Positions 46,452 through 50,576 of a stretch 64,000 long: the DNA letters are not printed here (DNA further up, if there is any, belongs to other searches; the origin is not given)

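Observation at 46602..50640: Kinase-RasGEF fusion with atypical kinase motifs and an unresolved 5' end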

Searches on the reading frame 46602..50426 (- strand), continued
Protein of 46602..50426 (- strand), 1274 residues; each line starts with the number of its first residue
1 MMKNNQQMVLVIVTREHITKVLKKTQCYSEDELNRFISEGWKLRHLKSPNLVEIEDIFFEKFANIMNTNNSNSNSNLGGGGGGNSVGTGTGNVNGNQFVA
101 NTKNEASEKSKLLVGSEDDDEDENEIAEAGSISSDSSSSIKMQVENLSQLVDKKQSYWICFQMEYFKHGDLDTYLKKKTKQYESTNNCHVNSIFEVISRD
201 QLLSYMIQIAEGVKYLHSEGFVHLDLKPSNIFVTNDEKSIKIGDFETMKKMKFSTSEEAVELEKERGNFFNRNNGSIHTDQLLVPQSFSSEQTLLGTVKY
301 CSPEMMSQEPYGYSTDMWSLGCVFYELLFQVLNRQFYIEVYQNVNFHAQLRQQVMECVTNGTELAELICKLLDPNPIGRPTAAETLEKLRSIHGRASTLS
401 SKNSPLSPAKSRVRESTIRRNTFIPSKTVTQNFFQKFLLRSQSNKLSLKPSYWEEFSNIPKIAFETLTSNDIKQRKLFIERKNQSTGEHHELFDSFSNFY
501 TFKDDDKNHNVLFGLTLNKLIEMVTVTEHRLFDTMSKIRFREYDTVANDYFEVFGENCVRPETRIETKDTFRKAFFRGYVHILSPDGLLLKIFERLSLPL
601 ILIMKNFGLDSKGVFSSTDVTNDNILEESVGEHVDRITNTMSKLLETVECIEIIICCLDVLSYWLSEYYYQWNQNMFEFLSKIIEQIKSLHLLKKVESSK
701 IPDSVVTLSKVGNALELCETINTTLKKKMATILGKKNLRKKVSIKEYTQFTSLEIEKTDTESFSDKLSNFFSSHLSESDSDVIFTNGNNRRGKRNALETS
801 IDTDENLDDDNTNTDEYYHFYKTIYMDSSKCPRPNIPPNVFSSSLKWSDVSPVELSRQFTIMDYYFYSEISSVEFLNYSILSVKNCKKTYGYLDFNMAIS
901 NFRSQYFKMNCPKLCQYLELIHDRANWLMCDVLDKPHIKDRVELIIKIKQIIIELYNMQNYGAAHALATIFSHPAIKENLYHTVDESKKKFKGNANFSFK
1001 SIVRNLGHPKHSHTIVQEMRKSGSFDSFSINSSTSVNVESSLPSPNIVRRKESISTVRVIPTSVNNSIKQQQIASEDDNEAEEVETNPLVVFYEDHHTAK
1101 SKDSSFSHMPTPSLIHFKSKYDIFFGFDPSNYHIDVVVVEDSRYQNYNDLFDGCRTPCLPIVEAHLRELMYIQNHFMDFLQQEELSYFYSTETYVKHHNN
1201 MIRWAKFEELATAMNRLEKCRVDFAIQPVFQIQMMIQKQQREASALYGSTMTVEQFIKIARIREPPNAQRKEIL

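Call 51: list_cluster_members(proteins=[P0095, P0096, P0097, P0098, P0099, P0100, P0101, P0102, P0103, P0104])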
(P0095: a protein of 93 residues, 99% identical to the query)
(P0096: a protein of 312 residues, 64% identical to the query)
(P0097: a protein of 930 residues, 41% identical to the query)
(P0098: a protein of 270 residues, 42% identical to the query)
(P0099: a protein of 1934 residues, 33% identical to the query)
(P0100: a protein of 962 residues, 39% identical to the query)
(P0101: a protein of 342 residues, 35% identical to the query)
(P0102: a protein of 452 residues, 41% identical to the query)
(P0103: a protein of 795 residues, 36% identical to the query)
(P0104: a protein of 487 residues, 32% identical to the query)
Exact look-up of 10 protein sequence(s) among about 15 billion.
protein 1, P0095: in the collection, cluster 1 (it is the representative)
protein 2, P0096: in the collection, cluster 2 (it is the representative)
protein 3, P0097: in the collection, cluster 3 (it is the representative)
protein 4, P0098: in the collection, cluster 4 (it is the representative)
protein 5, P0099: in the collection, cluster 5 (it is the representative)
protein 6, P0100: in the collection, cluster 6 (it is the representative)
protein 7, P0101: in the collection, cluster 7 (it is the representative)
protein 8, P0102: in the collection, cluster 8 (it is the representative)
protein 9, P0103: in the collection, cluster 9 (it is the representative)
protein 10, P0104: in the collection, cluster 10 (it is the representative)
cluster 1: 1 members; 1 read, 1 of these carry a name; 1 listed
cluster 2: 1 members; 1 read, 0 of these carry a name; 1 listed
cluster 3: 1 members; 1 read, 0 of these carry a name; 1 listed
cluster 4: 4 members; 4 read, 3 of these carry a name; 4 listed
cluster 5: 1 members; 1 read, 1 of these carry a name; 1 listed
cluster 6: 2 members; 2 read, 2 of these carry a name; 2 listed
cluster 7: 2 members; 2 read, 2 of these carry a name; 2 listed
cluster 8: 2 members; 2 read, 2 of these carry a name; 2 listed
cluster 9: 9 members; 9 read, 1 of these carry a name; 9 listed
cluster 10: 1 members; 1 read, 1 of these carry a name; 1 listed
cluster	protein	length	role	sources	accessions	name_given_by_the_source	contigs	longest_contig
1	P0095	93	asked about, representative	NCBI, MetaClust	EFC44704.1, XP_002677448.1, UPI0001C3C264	predicted protein, partial [Naegleria gruberi] | status=active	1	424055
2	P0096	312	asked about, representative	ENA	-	-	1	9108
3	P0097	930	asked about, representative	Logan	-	-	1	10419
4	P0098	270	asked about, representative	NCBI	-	-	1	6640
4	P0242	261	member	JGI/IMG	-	serine/threonine protein kinase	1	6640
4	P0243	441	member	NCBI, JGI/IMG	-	hypothetical protein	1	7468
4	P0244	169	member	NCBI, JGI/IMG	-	hypothetical protein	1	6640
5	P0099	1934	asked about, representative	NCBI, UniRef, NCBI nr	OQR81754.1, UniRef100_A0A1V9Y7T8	serine/threonine-protein kinase PAK 3-like [Thraustotheca clavata] | Serine/threonine-protein kinase PAK 3-like n=1 Tax=Thraustotheca clavata TaxID=74557 ...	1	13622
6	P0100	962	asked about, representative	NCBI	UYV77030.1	hypothetical protein LAZ67_14002935, partial [Cordylochernes scorpioides]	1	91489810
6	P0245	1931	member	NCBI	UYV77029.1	hypothetical protein LAZ67_14002933, partial [Cordylochernes scorpioides]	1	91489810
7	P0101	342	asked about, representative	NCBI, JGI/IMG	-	NIMA (never in mitosis gene a)-related kinase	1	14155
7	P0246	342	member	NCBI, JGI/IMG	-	NIMA (never in mitosis gene a)-related kinase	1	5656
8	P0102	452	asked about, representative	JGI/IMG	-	serine/threonine protein kinase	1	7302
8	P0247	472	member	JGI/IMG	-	serine/threonine protein kinase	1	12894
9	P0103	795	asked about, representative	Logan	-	-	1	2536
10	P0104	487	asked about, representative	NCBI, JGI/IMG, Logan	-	serine/threonine protein kinase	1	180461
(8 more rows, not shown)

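Call 53: find_encoding_contigs(protein=P0095, flank=6000, max_places=3)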
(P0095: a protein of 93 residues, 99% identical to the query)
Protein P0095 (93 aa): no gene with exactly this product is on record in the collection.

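Call 70: search_solved_structures(query=P0098, max_evalue=1e-20)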
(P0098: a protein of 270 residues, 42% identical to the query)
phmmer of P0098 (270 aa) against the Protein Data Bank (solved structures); distinct sequences matched with E-value up to 1e-20: 86 (the best 60 are shown).
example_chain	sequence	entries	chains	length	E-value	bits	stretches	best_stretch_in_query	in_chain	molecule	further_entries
2jam_A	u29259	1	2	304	1.8e-28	103.1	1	4-265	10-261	CALCIUM/CALMODULIN-DEPENDENT PROTEIN KINASE TYPE 1G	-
8qel_B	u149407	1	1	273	1.8e-28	103.1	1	5-267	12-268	Interferon-induced, double-stranded RNA-activated protein kinase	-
2a19_B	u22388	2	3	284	2e-28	102.9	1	5-267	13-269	Interferon-induced, double-stranded RNA-activated protein kinase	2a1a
6d3k_B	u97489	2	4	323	5.3e-27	98.3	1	78-267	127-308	Interferon-induced, double-stranded RNA-activated protein kinase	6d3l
9yuf_A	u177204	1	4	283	6.4e-27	98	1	5-267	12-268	Interferon-induced, double-stranded RNA-activated protein kinase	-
3uiu_A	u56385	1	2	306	1.1e-26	97.2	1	78-267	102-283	Interferon-induced, double-stranded RNA-activated protein kinase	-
9p9u_A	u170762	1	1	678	4.6e-26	95.2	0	4-204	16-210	Epidermal growth factor receptor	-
9cmz_A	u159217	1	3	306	6.5e-25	91.4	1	4-210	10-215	Protein kinase 6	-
8u2o_A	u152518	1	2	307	6.5e-25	91.4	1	4-210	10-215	Protein kinase 6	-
4fg7_A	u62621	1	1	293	6.8e-25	91.4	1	9-207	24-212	Calcium/calmodulin-dependent protein kinase type 1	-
4fg8_A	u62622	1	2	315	8.9e-25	91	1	9-207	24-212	Calcium/calmodulin-dependent protein kinase type 1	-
4fg9_A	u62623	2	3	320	9.4e-25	90.9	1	9-207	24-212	Calcium/calmodulin-dependent protein kinase type 1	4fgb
1a06_A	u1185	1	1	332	1.2e-24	90.6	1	9-207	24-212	CALCIUM/CALMODULIN-DEPENDENT PROTEIN KINASE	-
6qp5_A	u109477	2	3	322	6.5e-24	88.2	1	5-205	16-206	Calcium/calmodulin-dependent protein kinase type 1D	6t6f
2jc6_A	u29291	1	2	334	7.3e-24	88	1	5-205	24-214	CALCIUM/CALMODULIN-DEPENDENT PROTEIN KINASE TYPE 1D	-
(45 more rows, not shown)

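Call 71: search_solved_structures(query=P0097, max_evalue=1e-20)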
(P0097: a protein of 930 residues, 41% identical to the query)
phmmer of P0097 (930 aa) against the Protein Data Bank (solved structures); distinct sequences matched with E-value up to 1e-20: 44.
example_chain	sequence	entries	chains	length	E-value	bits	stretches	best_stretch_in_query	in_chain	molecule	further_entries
2w5a_A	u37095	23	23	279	2.4e-26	95.2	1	95-310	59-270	SERINE/THREONINE-PROTEIN KINASE NEK2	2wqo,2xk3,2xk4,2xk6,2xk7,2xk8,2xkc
6tm5_Q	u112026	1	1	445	9e-26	93.3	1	123-308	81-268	Serine/threonine-protein kinase Nek2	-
6tm5_S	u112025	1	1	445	9e-26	93.3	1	123-308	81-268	Serine/threonine-protein kinase Nek2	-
2jav_A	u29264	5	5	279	1.1e-25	93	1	95-310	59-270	SERINE/THREONINE-PROTEIN KINASE NEK2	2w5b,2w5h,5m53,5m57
4a4x_A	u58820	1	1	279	7.3e-25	90.3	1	95-310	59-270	SERINE/THREONINE-PROTEIN KINASE NEK2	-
4apc_A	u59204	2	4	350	1.3e-24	89.5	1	34-317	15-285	SERINE/THREONINE-PROTEIN KINASE NEK1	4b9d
6yky_A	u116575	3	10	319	2.3e-24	88.7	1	43-249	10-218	Mitogen-activated protein kinase 6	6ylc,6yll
7aqb_A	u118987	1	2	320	2.3e-24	88.7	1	43-249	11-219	Mitogen-activated protein kinase 6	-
2a19_B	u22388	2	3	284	1.4e-23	86.1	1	50-314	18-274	Interferon-induced, double-stranded RNA-activated protein kinase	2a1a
8qel_B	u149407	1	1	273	2.5e-23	85.2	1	50-310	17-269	Interferon-induced, double-stranded RNA-activated protein kinase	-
5de2_A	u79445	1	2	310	5.9e-23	84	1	39-307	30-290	Serine/threonine-protein kinase Nek7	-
6s73_A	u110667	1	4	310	6.6e-23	83.8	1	47-307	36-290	Serine/threonine-protein kinase Nek7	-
9h59_C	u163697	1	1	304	7.5e-23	83.6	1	39-307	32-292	Serine/threonine-protein kinase Nek7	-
9nfq_C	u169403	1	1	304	7.7e-23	83.6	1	39-307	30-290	Serine/threonine-protein kinase Nek7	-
2wqm_A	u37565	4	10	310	8.1e-23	83.6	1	39-307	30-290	SERINE/THREONINE-PROTEIN KINASE NEK7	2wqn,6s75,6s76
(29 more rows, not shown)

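Call 80: find_encoding_contigs(protein=P0104, flank=1500, max_places=2)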
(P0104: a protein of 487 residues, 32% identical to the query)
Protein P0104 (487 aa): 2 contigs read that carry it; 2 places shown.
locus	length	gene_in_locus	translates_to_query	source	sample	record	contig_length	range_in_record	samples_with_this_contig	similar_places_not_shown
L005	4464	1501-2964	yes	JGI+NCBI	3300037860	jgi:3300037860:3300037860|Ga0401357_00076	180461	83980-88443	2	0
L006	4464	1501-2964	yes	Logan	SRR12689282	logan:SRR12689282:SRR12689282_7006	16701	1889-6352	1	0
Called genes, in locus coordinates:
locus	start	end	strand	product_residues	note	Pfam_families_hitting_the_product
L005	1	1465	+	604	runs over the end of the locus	PF00069:Pkinase, PF07714:PK_Tyr_Ser-Thr, PF17667:Pkinase_fungal (weak), PF22586:ANCHR-like_BBOX (weak)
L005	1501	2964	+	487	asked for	PF00069:Pkinase, PF07714:PK_Tyr_Ser-Thr, PF17667:Pkinase_fungal (weak), PF03109:ABC1 (weak), PF14531:Kinase-like (weak), PF22586:ANCHR-like_BBOX (weak)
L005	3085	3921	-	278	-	PF18765:Polbeta (weak)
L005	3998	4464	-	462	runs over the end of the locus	PF03601:Cons_hypoth698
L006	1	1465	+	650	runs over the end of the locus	PF00069:Pkinase, PF07714:PK_Tyr_Ser-Thr, PF17667:Pkinase_fungal (weak), PF22586:ANCHR-like_BBOX (weak)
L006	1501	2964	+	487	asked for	PF00069:Pkinase, PF07714:PK_Tyr_Ser-Thr, PF17667:Pkinase_fungal (weak), PF03109:ABC1 (weak), PF14531:Kinase-like (weak), PF22586:ANCHR-like_BBOX (weak)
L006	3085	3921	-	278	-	PF18765:Polbeta (weak)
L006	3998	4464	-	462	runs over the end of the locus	PF03601:Cons_hypoth698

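Call 81: find_encoding_contigs(protein=P0101, flank=1500, max_places=2)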
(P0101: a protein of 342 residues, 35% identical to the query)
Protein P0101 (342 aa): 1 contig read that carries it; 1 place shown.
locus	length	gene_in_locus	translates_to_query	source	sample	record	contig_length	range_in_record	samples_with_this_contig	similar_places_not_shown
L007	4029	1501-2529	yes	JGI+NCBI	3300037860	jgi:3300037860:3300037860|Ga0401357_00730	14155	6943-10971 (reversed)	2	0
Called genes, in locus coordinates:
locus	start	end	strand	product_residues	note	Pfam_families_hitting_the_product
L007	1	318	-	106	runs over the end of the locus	-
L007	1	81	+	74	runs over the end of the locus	-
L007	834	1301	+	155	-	-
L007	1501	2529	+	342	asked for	PF00069:Pkinase, PF07714:PK_Tyr_Ser-Thr, PF03109:ABC1 (weak)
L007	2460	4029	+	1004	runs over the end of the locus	PF01734:Patatin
